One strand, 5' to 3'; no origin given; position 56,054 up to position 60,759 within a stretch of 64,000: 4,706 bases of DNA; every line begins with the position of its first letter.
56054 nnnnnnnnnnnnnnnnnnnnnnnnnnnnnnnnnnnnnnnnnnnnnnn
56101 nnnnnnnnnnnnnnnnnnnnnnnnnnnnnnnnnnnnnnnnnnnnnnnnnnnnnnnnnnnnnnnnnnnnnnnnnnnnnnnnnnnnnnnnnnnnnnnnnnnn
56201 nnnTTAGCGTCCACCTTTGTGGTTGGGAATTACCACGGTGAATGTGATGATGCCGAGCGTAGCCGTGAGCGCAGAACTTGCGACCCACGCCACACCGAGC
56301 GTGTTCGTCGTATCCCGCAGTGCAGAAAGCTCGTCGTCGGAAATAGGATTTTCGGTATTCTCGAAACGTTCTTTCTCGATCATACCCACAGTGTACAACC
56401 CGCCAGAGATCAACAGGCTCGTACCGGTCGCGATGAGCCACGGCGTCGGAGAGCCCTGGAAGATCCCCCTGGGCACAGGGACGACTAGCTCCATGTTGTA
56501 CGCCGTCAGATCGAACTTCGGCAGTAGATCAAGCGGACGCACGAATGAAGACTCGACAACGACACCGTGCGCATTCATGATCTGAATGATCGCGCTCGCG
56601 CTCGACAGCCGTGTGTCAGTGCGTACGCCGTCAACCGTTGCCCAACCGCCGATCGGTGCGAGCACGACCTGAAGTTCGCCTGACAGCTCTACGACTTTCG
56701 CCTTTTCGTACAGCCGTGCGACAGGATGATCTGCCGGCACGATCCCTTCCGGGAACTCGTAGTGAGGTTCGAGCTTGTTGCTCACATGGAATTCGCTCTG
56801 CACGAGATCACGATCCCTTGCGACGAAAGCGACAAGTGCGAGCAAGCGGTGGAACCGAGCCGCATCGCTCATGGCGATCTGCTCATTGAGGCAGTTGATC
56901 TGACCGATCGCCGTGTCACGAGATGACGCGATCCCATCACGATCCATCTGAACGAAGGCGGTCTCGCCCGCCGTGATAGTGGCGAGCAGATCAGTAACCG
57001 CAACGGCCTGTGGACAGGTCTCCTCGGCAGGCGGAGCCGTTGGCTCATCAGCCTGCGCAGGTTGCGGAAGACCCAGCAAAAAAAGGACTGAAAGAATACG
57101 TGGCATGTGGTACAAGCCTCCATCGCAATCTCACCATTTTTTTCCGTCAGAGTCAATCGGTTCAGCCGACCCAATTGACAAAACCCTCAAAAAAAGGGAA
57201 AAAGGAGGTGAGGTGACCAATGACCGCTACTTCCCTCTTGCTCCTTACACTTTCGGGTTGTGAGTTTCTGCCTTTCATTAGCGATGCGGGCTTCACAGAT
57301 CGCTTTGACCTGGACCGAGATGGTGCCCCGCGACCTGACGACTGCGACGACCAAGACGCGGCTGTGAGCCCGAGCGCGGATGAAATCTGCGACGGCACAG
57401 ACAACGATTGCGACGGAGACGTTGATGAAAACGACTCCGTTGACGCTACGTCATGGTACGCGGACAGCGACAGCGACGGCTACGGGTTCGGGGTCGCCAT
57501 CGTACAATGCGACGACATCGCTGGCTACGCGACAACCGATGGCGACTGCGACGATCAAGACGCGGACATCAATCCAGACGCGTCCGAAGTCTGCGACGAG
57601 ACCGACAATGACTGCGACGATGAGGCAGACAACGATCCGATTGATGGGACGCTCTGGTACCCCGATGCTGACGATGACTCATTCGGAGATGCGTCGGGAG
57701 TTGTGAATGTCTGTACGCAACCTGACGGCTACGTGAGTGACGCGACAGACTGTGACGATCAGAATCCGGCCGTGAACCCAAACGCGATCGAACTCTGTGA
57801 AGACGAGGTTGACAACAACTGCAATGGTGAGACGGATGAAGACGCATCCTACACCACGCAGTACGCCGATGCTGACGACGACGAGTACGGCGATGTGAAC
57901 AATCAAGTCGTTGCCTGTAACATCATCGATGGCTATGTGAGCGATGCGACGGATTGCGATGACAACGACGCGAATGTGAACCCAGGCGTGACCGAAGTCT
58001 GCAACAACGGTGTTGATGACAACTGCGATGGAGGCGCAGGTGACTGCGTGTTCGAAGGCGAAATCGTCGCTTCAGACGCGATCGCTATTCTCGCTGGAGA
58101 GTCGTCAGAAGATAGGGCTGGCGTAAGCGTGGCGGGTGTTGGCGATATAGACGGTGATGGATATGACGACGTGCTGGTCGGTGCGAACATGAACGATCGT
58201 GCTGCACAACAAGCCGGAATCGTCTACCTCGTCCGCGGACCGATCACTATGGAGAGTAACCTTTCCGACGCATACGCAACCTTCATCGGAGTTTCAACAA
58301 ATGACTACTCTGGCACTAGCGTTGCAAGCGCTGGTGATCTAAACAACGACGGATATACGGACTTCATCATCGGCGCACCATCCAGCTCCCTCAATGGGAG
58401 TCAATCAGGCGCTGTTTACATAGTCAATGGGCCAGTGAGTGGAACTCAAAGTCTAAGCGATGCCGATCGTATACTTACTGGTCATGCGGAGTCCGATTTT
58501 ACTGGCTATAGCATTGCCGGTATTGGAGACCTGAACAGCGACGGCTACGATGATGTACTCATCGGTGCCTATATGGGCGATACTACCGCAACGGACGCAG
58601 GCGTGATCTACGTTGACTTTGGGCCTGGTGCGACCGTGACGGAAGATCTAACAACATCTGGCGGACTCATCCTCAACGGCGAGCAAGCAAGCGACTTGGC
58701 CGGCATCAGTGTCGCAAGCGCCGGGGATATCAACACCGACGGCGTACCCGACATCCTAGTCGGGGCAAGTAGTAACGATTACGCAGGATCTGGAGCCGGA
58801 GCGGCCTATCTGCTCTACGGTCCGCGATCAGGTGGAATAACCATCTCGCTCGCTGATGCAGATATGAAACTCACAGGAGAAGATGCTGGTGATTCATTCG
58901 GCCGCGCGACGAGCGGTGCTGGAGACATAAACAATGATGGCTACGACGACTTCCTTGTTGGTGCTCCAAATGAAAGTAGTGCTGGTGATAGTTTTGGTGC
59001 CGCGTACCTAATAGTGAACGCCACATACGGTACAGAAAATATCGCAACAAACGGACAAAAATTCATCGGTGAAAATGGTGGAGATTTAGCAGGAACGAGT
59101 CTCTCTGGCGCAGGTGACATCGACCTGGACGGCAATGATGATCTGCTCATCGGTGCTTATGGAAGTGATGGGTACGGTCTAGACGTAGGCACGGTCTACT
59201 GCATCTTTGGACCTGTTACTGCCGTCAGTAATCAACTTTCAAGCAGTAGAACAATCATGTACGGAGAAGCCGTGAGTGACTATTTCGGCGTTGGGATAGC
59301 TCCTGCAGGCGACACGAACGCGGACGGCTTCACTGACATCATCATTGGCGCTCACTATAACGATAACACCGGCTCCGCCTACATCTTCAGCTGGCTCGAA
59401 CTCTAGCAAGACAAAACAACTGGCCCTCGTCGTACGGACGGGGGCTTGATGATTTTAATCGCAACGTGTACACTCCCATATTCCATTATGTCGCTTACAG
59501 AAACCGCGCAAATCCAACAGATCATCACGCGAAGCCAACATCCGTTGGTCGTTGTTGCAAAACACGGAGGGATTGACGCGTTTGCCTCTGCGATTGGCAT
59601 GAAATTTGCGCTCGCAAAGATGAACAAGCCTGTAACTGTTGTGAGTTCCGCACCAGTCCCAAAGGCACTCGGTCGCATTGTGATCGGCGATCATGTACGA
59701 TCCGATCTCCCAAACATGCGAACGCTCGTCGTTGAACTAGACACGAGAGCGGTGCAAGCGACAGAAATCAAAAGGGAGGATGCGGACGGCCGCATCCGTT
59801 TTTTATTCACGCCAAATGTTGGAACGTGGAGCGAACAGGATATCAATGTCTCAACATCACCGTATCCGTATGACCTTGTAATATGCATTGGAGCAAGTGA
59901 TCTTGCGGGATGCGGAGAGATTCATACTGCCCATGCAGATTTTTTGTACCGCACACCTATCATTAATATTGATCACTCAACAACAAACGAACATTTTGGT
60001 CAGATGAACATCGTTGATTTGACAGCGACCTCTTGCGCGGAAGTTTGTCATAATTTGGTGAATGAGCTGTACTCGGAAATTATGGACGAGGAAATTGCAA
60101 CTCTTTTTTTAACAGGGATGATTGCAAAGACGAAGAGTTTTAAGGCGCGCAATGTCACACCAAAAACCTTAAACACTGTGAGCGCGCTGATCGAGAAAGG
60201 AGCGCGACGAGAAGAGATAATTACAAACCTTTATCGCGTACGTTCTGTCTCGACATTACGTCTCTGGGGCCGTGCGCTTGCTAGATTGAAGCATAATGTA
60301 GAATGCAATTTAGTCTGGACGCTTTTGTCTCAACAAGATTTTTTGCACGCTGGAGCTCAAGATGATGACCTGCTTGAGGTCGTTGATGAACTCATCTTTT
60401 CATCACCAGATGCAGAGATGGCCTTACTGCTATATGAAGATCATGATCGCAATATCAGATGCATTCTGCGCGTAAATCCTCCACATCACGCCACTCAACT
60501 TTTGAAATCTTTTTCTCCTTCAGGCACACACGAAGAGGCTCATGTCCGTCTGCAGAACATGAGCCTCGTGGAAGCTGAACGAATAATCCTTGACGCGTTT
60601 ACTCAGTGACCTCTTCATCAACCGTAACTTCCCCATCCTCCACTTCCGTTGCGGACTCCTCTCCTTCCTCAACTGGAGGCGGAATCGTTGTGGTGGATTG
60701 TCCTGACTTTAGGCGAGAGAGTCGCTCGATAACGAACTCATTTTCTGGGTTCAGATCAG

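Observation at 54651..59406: A transmembrane Ser/Thr kinase translationally coupled to a secreted TM protein, next to a metal-repeat FG-GAP lipoprotein.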

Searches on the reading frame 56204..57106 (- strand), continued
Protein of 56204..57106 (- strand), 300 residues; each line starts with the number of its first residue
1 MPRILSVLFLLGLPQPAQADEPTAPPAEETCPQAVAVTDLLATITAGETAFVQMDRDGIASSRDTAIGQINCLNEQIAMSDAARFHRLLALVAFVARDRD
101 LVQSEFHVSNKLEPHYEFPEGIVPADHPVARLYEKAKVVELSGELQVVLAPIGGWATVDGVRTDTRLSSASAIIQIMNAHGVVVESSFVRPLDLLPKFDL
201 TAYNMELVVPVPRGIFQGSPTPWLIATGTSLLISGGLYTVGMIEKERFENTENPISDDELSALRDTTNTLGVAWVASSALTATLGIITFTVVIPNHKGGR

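Call 72: find_encoding_contigs(protein=P0022, flank=8000, max_places=1)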
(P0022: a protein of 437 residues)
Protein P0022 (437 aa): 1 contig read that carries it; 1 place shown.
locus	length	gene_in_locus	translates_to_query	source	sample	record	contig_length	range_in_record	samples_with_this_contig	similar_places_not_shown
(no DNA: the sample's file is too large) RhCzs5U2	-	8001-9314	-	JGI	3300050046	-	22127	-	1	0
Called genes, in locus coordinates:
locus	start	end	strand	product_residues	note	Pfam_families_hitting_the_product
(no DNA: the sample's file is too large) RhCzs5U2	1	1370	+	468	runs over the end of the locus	PF00202:Aminotran_3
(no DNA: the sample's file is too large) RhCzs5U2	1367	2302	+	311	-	PF00850:Hist_deacetyl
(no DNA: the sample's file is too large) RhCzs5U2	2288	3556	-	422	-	-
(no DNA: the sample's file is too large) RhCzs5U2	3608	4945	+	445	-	PF01946:Thi4, PF01266:DAO, PF07992:Pyr_redox_2 (faint), PF13450:NAD_binding_8 (weak)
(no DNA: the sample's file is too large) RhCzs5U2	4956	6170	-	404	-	-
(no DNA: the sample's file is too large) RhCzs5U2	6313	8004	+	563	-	PF13517:FG-GAP_3 (faint), PF01839:FG-GAP (faint), PF11617:Cu-binding_MopE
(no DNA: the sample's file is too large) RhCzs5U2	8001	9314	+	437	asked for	-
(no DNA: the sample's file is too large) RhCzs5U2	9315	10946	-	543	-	PF00069:Pkinase, PF07714:PK_Tyr_Ser-Thr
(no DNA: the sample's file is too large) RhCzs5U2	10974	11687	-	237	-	PF00903:Glyoxalase (weak), PF18029:Glyoxalase_6 (faint), PF22677:Ble-like_N (faint)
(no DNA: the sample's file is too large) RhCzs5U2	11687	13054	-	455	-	PF00171:Aldedh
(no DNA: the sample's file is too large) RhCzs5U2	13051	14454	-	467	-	PF07969:Amidohydro_3 (weak), PF01979:Amidohydro_1, PF07969:Amidohydro_3 (weak)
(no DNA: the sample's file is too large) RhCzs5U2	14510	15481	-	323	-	-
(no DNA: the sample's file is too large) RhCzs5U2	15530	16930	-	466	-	PF11794:HpaB_N, PF03241:HpaB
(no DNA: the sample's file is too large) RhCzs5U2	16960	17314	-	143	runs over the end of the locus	PF00691:OmpA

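Call 77: search_solved_structures(query=A2, max_evalue=1)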
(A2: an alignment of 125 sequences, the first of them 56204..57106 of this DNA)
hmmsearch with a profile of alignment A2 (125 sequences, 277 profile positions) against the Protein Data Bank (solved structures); distinct sequences matched with E-value up to 1: 4.
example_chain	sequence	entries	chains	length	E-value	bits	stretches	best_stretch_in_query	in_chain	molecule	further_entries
8c29_U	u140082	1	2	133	0.029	16.8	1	178-244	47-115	Photosystem II 5 kDa protein, chloroplastic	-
3by6_A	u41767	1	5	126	0.1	15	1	152-196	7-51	Predicted transcriptional regulator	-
9g8o_B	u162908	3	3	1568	0.92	11.9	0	67-98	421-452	Superkiller complex protein 3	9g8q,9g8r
7qdr_B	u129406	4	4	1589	0.96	11.8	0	67-98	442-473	Tetratricopeptide repeat protein 37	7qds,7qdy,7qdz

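Call 92: search_dna_similar(query=P0021, collection=plasmids, mode=protein, max_evalue=0.001, max_rows=15)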
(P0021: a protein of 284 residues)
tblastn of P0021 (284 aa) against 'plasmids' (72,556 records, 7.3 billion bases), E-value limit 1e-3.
No match.

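Call 93: search_protein_families(library=padloc, proteins=[window:56204-57106:-], max_evalue=0.001)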
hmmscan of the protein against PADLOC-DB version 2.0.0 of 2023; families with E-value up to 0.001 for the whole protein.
window:56204-57106:- (300 aa): 0 families

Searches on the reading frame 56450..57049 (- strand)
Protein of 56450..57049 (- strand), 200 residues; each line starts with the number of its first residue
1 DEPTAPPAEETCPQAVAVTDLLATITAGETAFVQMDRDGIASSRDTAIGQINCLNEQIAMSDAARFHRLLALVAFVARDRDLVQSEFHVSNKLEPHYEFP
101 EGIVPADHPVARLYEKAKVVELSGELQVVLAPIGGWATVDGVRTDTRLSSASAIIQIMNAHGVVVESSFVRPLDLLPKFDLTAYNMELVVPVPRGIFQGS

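Call 25: search_protein_families(library=pfam, proteins=[window:56450-57049:-], max_evalue=10)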
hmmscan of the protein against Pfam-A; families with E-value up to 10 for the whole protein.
seq(200 aa): 1 family
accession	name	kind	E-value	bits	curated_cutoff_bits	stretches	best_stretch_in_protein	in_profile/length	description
PF08705.16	Gag_p6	-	0.39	11.3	27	1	2-10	6-14/38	Gag protein p6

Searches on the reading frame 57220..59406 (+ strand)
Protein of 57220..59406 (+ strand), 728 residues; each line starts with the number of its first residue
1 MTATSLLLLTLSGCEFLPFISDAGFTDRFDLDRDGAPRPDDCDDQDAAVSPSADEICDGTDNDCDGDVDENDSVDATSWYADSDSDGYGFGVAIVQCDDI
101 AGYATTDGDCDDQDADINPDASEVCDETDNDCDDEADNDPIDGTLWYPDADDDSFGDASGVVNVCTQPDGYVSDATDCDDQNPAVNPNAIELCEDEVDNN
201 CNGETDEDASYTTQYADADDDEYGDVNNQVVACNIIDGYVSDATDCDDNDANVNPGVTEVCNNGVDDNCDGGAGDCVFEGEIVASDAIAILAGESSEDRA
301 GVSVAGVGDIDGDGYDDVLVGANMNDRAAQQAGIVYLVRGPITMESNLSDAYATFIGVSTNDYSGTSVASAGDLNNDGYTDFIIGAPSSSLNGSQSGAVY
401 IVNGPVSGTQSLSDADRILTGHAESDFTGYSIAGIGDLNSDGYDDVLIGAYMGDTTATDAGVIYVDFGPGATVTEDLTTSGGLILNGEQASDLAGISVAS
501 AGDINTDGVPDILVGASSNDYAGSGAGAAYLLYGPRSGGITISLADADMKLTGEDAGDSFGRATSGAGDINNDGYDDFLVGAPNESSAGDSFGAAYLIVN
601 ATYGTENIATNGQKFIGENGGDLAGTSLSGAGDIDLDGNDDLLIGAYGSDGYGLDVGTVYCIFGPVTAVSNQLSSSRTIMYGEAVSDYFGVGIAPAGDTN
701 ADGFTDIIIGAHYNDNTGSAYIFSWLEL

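Call 5: search_protein_families(library=pfam, proteins=[window:57220-59406:+], max_evalue=0.01)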
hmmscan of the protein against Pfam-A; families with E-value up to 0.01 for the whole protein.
window:57220-59406:+ (728 aa): 4 families
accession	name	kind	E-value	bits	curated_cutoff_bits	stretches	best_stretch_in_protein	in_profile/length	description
PF01839.29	FG-GAP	-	1.3e-47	159.4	22.1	7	365-402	2-37/37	FG-GAP repeat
PF11617.13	Cu-binding_MopE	-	7.2e-34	116.1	27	4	177-207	1-30/30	Putative metal-binding motif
PF14312.12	FG-GAP_2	-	5.2e-08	33.4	23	2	684-723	13-49/49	FG-GAP repeat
PF13517.12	FG-GAP_3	-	2.7e-07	31.5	26.9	2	373-448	1-61/61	FG-GAP-like repeat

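Call 6: search_protein_families(library=ncbifam, proteins=[window:57220-59406:+], max_evalue=0.01)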
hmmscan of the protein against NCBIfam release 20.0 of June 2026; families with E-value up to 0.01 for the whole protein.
window:57220-59406:+ (728 aa): 1 family
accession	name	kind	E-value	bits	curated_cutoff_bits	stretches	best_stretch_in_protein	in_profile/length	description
NF047539.1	XAC2610_fam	domain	1.6e-12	47.7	35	0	371-403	3-34/89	XAC2610-related protein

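Call 93: search_protein_families(library=padloc, proteins=[window:57220-59406:+], max_evalue=0.001)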
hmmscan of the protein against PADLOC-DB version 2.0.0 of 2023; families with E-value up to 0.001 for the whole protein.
window:57220-59406:+ (728 aa): 0 families

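Call 95: search_solved_structures(query=window:57220-59406:+, max_evalue=0.001)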
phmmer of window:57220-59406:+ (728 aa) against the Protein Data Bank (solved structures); distinct sequences matched with E-value up to 0.001: 62 (the best 60 are shown).
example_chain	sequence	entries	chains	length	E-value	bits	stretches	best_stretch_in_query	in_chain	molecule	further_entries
7ceb_A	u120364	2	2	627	1.5e-15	60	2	354-520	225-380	Integrin alpha-6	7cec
9ind_A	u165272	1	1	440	3.3e-15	58.9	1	299-520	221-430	Integrin alpha-V heavy chain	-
4um9_A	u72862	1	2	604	4.3e-15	58.5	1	299-520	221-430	Integrin alpha-V heavy chain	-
5nem_A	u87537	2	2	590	4.4e-15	58.5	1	299-520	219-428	Integrin alpha-V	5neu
9cz7_A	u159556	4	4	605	4.5e-15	58.4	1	299-520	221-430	Integrin alpha-V heavy chain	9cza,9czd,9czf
5ner_A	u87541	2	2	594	4.6e-15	58.4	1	299-520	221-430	Integrin alpha-V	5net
8w30_A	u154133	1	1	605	5.2e-15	58.2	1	299-520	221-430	Integrin alpha-V heavy chain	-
8ij5_E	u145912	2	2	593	5.3e-15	58.2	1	299-520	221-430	Integrin alpha-V heavy chain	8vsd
4um8_A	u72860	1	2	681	5.7e-15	58.1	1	299-520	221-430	INTEGRIN ALPHA-V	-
8tcg_A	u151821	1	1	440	7.7e-15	57.7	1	299-520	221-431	Integrin alpha-V heavy chain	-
8tcf_A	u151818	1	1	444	8.2e-15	57.6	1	299-520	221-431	Integrin alpha-V heavy chain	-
6om2_A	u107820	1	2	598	1.1e-14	57.1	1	299-520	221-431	Integrin alpha-V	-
9xmm_A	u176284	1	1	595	1.1e-14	57.1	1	299-520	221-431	Integrin alpha-V heavy chain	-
6om1_A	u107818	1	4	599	1.2e-14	57.1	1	299-520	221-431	Integrin alpha-V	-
5ffg_A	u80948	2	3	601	1.2e-14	57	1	299-520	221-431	Integrin alpha-V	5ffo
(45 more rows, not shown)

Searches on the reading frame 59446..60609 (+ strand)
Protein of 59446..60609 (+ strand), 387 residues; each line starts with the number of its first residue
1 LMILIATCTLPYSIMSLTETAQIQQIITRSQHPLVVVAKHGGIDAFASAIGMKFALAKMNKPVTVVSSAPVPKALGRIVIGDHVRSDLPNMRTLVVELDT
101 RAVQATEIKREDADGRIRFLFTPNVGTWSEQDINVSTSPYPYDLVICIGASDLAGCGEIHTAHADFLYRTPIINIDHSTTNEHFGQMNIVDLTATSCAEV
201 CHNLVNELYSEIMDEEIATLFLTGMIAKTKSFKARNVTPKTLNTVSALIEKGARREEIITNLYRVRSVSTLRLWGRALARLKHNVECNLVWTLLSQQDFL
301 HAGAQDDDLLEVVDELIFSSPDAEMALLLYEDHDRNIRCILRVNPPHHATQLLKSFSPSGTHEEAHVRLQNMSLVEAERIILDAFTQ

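Call 7: search_protein_families(library=pfam, proteins=[window:59446-60609:+], max_evalue=0.01)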
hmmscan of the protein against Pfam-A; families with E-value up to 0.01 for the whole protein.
window:59446-60609:+ (387 aa): 1 family
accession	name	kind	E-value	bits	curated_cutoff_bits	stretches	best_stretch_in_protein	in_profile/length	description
PF01368.27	DHH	-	3.9e-06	27.6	28.1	1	36-225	3-125/125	DHH family, N-terminal domain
